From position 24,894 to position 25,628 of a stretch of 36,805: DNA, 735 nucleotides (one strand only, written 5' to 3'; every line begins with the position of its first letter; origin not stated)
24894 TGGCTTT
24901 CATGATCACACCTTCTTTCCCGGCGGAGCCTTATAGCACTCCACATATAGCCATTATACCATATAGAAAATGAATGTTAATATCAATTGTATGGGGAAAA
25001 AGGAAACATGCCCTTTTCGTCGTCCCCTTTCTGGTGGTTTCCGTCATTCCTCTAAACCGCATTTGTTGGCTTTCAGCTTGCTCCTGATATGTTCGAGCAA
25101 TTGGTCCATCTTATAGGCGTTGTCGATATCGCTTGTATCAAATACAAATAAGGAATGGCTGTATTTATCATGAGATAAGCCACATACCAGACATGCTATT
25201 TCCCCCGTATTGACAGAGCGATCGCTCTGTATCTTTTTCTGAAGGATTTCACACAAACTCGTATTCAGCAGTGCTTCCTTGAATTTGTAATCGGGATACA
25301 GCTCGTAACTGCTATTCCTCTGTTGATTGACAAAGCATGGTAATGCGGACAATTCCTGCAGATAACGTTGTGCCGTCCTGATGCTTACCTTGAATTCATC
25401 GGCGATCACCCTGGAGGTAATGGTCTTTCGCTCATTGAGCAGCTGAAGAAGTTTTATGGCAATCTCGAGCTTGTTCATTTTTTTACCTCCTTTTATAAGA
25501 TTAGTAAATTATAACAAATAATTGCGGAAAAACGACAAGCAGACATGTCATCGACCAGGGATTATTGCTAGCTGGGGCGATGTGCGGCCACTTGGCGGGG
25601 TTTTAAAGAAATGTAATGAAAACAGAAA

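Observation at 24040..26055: Second AT-rich islet carrying an HTH regulator, a Cys/His-rich small protein, small hydrophobic ORFs and a perfect inverted repeat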

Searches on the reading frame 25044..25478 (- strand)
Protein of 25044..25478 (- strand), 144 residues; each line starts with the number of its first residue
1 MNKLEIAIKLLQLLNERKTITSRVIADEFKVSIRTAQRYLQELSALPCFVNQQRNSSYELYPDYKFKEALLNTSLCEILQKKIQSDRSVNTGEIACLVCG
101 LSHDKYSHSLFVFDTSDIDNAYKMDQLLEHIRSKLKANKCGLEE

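Call 8: search_protein_families(library=pfam, max_evalue=0.1, proteins=[window:25044-25478:-])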
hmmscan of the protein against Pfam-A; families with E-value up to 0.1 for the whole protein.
window:25044-25478:- (144 aa): 7 families
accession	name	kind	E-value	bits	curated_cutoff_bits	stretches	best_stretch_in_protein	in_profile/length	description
PF08279.18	HTH_11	-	3.6e-08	33.6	25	1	9-51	4-47/55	HTH domain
PF13412.12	HTH_24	-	0.0008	19.4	21.9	1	5-43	3-41/48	Winged helix-turn-helix DNA-binding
PF08220.18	HTH_DeoR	-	0.0059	16.8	21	1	9-45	4-40/57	DeoR-like helix-turn-helix domain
PF24033.1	DUF7342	-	0.021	15.3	31.6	1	21-65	19-65/150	Family of unknown function (DUF7342)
PF03297.21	Ribosomal_S25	-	0.024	15.3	28.8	1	12-47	49-84/101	S25 ribosomal protein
PF04703.18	FaeA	-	0.062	14.1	20.7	0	10-44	5-40/62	FaeA-like protein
PF15978.11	TnsD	-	0.085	12.3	32.4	0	12-63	192-243/355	Tn7-like transposition protein D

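Call 11: find_encoding_contigs(protein=window:25044-25478:-, flank=10000, max_places=10)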
Protein window:25044-25478:- (144 aa): 1 contig read that carries it; 1 place shown.
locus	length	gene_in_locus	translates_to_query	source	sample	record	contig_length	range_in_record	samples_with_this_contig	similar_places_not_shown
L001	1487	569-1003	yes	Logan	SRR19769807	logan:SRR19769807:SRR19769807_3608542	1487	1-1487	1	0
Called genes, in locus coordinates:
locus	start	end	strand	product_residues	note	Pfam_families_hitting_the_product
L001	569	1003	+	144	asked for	PF08279:HTH_11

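Call 14: find_homologous_proteins(query=window:25044-25478:-, max_evalue=0.001)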
Query window:25044-25478:- (144 aa): 43 proteins with E <= 0.001 among 54 candidates.
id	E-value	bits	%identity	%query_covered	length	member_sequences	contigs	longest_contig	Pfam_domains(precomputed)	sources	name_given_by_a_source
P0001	1.3e-87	308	100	100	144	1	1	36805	PF08279.19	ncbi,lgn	-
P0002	4.4e-69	249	77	100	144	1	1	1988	PF08279.19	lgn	-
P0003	4.8e-69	248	80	100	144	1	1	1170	PF08279.19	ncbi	-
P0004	7.0e-69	248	79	100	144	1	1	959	PF08279.19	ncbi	-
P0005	2.6e-68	246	76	100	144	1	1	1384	PF08279.19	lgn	-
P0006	1.2e-61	224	70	100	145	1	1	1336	PF08279.19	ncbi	-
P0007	5.6e-59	216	69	99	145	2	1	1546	PF08279.19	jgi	jgi:hypothetical protein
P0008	1.2e-57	212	69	99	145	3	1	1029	PF08279.19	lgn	-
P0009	3.0e-50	188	59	100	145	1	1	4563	PF08279.19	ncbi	-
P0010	5.2e-48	180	59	97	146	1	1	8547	PF08279.19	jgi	jgi:hypothetical protein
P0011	7.6e-47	177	56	100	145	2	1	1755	PF08279.19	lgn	-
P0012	2.1e-44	169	56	95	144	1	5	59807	PF08279.19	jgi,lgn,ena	-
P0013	2.2e-44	169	56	98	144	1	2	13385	-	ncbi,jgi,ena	jgi:predicted DNA-binding transcriptional regulator YafY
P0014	6.1e-44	167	59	100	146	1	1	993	PF08279.19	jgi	jgi:predicted DNA-binding transcriptional regulator YafY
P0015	3.0e-43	165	55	98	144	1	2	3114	-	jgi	jgi:predicted DNA-binding transcriptional regulator YafY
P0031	5.0e-23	100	40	97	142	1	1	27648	-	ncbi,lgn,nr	ncbi:MAG TPA: hypothetical protein VJ550_11340 [Geomonas sp.]|nr:hypothetical protein [Geomonas sp.]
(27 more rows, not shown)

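Call 17: find_encoding_contigs(protein=P0012, flank=6000, max_places=4)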
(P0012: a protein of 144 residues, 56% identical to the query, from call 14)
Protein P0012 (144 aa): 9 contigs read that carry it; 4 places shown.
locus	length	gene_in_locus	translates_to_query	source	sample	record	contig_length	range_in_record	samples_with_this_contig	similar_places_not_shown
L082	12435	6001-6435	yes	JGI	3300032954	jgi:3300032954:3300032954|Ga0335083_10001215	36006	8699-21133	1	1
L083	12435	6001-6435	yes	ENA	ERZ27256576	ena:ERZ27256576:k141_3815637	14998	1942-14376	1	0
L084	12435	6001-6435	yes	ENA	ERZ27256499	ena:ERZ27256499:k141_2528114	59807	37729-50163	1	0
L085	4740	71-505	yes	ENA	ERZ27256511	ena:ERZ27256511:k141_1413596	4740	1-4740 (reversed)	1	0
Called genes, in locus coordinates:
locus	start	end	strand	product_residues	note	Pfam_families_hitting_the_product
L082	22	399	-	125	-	PF13180:PDZ_2, PF17820:PDZ_6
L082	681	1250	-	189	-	PF13801:Metal_resist, PF07813:LTXXQ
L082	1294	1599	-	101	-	-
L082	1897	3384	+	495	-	PF00672:HAMP, PF00512:HisKA, PF02518:HATPase_c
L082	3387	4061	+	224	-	PF00072:Response_reg, PF00486:Trans_reg_C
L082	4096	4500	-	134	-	PF09699:Paired_CXXCH_1 (faint)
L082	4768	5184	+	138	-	-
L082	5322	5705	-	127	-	PF00072:Response_reg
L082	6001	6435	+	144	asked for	PF08279:HTH_11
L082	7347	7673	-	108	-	PF09699:Paired_CXXCH_1 (weak)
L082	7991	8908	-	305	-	PF01545:Cation_efflux, PF16916:ZT_dimer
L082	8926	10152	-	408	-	PF01566:Nramp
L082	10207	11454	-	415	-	PF03448:MgtE_N, PF14841:FliG_M (faint), PF00571:CBS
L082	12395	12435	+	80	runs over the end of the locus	-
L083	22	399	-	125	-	PF13180:PDZ_2, PF17820:PDZ_6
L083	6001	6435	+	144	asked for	PF08279:HTH_11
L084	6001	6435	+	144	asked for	PF08279:HTH_11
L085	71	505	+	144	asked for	PF08279:HTH_11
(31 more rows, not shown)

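Call 18: find_encoding_contigs(protein=P0031, flank=6000, max_places=3)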
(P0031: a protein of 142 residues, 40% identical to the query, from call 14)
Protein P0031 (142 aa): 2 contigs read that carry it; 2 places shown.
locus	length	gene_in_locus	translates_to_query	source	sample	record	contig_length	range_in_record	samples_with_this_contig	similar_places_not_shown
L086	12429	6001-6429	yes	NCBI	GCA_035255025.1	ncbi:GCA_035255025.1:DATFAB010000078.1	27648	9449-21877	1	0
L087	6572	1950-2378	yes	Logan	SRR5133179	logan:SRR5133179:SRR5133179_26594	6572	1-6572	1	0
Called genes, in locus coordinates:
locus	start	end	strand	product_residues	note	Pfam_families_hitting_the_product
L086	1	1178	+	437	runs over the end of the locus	PF00155:Aminotran_1_2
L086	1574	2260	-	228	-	PF10502:Peptidase_S26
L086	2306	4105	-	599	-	PF00009:GTP_EFTU, PF03144:GTP_EFTU_D2, PF00679:EFG_C, PF06421:LepA_C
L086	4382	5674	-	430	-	PF13188:PAS_8 (faint), PF00989:PAS (weak), PF08448:PAS_4, PF13426:PAS_9, PF00512:HisKA, PF02518:HATPase_c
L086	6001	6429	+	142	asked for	-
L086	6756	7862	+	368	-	PF21570:ArgZ-like_C_2nd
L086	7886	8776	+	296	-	PF00491:Arginase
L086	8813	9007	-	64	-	PF08984:DUF1858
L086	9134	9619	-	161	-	PF01467:CTP_transf_like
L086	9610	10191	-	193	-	PF03602:Cons_hypoth95, PF05175:MTS (weak)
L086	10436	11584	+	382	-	PF01966:HD, PF13286:HD_assoc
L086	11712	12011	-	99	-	PF01985:CRS1_YhbY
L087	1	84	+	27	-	?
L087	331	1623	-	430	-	PF13188:PAS_8 (faint), PF00989:PAS (weak), PF08448:PAS_4, PF13426:PAS_9, PF00512:HisKA, PF02518:HATPase_c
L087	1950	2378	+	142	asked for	-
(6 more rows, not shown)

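Call 19: find_encoding_contigs(protein=P0013, flank=6000, max_places=3)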
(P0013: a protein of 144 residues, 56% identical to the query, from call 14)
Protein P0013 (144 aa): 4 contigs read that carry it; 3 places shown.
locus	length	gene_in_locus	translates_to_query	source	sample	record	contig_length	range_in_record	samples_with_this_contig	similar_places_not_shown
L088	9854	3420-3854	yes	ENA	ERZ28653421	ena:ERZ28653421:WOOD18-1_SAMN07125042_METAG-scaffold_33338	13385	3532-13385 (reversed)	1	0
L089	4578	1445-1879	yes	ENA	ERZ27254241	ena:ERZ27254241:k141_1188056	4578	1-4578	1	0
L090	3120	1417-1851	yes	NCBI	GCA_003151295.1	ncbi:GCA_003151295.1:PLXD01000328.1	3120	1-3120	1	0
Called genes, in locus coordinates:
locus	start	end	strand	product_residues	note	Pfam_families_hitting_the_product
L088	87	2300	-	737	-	-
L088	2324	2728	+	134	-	-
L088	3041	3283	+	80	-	-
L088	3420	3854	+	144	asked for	-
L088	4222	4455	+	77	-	-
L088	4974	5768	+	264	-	PF12672:DUF3793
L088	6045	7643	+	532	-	PF13372:Alginate_exp (weak)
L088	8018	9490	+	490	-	PF13356:Arm-DNA-bind_3, PF00589:Phage_integrase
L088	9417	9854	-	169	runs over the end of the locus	-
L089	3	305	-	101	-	?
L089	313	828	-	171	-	PF02085:Cytochrom_CIII (faint), PF14537:Cytochrom_c3_2 (faint), PF14522:Cytochrome_C7 (weak)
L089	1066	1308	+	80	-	-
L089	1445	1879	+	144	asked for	-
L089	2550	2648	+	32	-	-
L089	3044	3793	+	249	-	PF12672:DUF3793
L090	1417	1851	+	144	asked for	-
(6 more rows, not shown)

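Call 20: find_encoding_contigs(protein=P0002, flank=5000, max_places=3)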
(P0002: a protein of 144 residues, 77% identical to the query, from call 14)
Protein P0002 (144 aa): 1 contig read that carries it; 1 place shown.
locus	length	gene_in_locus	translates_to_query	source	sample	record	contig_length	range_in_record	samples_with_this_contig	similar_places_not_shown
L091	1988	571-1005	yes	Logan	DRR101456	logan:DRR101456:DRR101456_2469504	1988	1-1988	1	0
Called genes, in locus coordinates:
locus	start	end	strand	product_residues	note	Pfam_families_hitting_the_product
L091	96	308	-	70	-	-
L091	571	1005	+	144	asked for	PF08279:HTH_11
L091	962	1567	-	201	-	-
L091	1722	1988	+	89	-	?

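Call 21: find_encoding_contigs(protein=P0007, flank=5000, max_places=3)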
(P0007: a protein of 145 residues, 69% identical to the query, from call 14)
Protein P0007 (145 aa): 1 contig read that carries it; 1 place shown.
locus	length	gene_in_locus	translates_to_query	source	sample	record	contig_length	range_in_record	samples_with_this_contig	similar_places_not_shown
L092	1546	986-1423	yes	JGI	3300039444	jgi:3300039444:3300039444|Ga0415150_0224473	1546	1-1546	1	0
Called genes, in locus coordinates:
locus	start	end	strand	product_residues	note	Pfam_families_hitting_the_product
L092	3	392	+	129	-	?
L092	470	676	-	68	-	-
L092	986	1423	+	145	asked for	PF08279:HTH_11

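Call 23: find_encoding_contigs(protein=P0009, flank=5000, max_places=3)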
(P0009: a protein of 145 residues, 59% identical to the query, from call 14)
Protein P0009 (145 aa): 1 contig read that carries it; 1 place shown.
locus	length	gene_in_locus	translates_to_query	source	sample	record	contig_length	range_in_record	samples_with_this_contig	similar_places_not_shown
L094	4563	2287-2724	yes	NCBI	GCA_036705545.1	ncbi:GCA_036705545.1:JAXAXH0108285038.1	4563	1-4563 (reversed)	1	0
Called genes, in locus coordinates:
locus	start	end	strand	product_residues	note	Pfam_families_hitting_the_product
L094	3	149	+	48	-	?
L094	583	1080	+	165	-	PF02915:Rubrerythrin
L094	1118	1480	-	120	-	PF00072:Response_reg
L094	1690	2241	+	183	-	-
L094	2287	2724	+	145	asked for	PF08279:HTH_11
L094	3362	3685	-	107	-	-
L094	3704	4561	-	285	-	?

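Call 24: find_encoding_contigs(protein=P0010, flank=6000, max_places=3)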
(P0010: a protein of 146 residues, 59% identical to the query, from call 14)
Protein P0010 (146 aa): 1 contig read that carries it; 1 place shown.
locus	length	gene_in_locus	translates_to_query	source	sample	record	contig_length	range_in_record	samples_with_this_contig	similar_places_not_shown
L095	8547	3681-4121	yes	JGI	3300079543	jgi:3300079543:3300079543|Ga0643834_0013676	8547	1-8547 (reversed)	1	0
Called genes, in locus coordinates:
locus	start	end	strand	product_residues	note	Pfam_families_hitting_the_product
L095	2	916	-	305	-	?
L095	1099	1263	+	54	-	-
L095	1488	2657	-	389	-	PF14294:DUF4372, PF01609:DDE_Tnp_1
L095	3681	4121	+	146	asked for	PF08279:HTH_11 (weak)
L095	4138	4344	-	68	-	-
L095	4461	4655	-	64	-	-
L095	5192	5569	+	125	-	-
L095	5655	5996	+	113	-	-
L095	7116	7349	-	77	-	-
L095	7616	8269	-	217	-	PF07589:PEP_exosort_dom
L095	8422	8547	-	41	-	?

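Call 28: search_protein_families(library=ncbifam, max_evalue=1, proteins=[window:25044-25478:-])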
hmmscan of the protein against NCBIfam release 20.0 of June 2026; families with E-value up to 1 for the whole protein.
window:25044-25478:- (144 aa): 7 families
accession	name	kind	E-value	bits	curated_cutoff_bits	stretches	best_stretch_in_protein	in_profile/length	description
NF053609.1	Sul12a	equivalog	0.0012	19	150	1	10-57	10-56/103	Sul12a family chromatin-organizing protein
NF040939.2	trans_reg_lrs14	equivalog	0.0088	16.1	90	1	10-68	27-85/103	Lrs14 family HTH-type transcriptional regulator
NF053606.1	Sta1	subfamily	0.028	14.5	80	1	8-69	23-84/100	Sta1 family transcriptional regulator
NF010034.0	PRK13509.1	equivalog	0.044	13.2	244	1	8-45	8-45/251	HTH-type transcriptional regulator UlaR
NF053610.1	Sso10a_fam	subfamily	0.063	13.3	60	1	2-44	2-42/64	Sso10a family chromatin protein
NF033546.1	transpos_IS21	equivalog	0.091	12.3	160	1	15-48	4-39/294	IS21 family transposase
NF046043.1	rep_init_NGO0469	equivalog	0.13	11.9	75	1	64-138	95-168/171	phage replication initiation protein, NGO0469 family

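Call 29: search_protein_families(library=padloc, max_evalue=1, proteins=[window:25044-25478:-])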
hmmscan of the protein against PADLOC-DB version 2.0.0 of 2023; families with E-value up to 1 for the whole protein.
window:25044-25478:- (144 aa): 4 families
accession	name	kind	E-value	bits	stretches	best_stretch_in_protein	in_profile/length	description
PDLC01457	WYL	-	9.5e-11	39.7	1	3-77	2-76/229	"CAS-I,CAS-II,CAS-III,CAS-IV,CAS-V,CAS-VI; associated_signaling"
PDLC04526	PDC-M22B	-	0.00027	17.7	1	69-138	243-310/535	-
PDLC01879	CARF3--CARF_TM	-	0.0003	18.5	1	7-63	158-212/222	-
PDLC03963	SoFic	-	0.0063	13.9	1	7-61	295-349/361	-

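Call 30: search_protein_families(library=phrogs, max_evalue=1, proteins=[window:25044-25478:-])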
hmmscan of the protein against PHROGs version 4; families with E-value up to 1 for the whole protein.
window:25044-25478:- (144 aa): 12 families
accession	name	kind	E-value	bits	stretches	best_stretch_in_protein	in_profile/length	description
phrog_13105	-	unknown function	3e-05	24.7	1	9-73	9-75/239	-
phrog_3396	-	DNA, RNA and nucleotide metabolism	0.012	16.2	1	17-104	55-145/229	segregation and condensation complex subunit ScpB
phrog_5978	-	unknown function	0.013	15.6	1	7-70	299-362/364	-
phrog_15357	-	unknown function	0.034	15.5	1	12-46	34-68/120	-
phrog_4494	-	unknown function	0.039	15.5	1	17-63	16-62/109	-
phrog_7847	-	unknown function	0.079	13.5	1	17-50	15-48/222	-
phrog_12156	-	DNA, RNA and nucleotide metabolism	0.1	12.3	1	5-43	423-461/485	DNA helicase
phrog_1157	-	integration and excision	0.12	12.6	1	14-68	13-68/422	transposase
phrog_5272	-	unknown function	0.14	11.6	1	18-63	488-535/627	-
phrog_4715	-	DNA, RNA and nucleotide metabolism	0.15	11.4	1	8-51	269-311/630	ParB-like partition protein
phrog_12896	-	unknown function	0.23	11.8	1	15-59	194-239/261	-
phrog_142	-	moron, auxiliary metabolic gene and host takeover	0.26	12.4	1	5-90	12-88/116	Ren-like exclusion protein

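Call 39: search_solved_structures(query=A1, max_evalue=1)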
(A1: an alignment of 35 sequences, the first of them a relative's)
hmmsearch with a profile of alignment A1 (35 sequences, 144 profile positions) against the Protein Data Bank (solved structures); distinct sequences matched with E-value up to 1: 5.
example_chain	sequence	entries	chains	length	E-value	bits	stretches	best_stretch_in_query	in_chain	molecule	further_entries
5i41_B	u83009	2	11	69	0.011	19.1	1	20-60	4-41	Chromosome-anchoring protein RacA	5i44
2pmz_F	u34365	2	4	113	0.16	15.5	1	62-137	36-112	DNA-directed RNA polymerase subunit F | DNA-directed RNA polymerase, subunit F (RpoF)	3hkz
7ok0_F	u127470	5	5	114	0.28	14.6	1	76-137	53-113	DNA-directed RNA polymerase, subunit F | DNA-directed RNA polymerase subunit Rpo4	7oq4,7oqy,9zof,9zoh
5va4_A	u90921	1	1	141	0.68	13.4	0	90-140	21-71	TRIM5/cyclophilin A V4 fusion protein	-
5eiu_A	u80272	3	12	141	0.72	13.3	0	91-140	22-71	TRIM protein-E3 ligase Chimera | Tripartite motif-containing protein 5,Serine--tRNA ligase,Tripartite motif-containing prot | Tripartite motif-containing protei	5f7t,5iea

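Call 45: predict_structure(alignment_id=A1)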
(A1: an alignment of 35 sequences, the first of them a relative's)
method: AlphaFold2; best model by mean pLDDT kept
length: 144 residues; sequences in the alignment: 35
mean_pLDDT: 69.1   pTM: 0.41
mean pLDDT of the five models: 69.1, 67.7, 65.2, 62.1, 62.1
residues with pLDDT >= 90: 7; 70-90: 71; 50-70: 41; < 50: 25
segments of 3 or more residues with pLDDT < 50: 67-84, 86-89, 142-144
pLDDT, mean of each block of 10 residues (from residue 1): 77 79 89 88 70 67 52 47 48 67 65 74 84 73 41
secondary structure, 60 per line:
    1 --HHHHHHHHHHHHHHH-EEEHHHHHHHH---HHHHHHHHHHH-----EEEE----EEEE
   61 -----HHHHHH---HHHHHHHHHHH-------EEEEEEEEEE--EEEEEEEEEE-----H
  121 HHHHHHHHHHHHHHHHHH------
elements in order: H3-17 E19-21 H22-29 H33-43 E49-52 E57-60 H66-71 H75-85 E93-102 E105-114 H120-138

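Call 46: find_related_loci(query=A1, collection=metagenome_contigs, flank=6000)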
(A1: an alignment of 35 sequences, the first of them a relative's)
Query A1 (144 aa) in metagenome_contigs; peptide patterns used: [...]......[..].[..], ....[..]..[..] (x = any residue, [..] = any of these).
250 stretches matched a pattern; 24 encode a relative of the query (tblastn E <= 1e-3); 24 distinct loci.
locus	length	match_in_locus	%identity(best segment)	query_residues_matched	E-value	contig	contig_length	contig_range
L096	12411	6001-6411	56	1-137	3e-52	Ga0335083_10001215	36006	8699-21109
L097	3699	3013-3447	53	1-144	2e-47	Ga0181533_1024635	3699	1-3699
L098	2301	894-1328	52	1-144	3e-47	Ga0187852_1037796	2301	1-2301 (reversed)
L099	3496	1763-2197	52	1-144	5e-47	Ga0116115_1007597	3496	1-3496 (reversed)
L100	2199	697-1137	41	1-144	3e-33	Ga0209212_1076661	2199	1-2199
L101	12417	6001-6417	41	1-138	3e-32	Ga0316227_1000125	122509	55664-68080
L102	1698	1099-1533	43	1-141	3e-31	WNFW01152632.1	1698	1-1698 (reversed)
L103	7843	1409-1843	42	1-141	3e-31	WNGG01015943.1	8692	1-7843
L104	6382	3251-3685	42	1-141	5e-31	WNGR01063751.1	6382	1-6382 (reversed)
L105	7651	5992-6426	41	1-141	8e-30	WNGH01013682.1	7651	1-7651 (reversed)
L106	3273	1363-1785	39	1-140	1e-29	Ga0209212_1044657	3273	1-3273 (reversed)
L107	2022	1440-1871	40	1-140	3e-28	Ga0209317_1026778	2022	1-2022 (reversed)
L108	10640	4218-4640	40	1-140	3e-28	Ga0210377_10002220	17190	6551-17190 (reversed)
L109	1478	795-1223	41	1-142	4e-28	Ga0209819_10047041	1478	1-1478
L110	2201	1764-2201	41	1-142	1e-24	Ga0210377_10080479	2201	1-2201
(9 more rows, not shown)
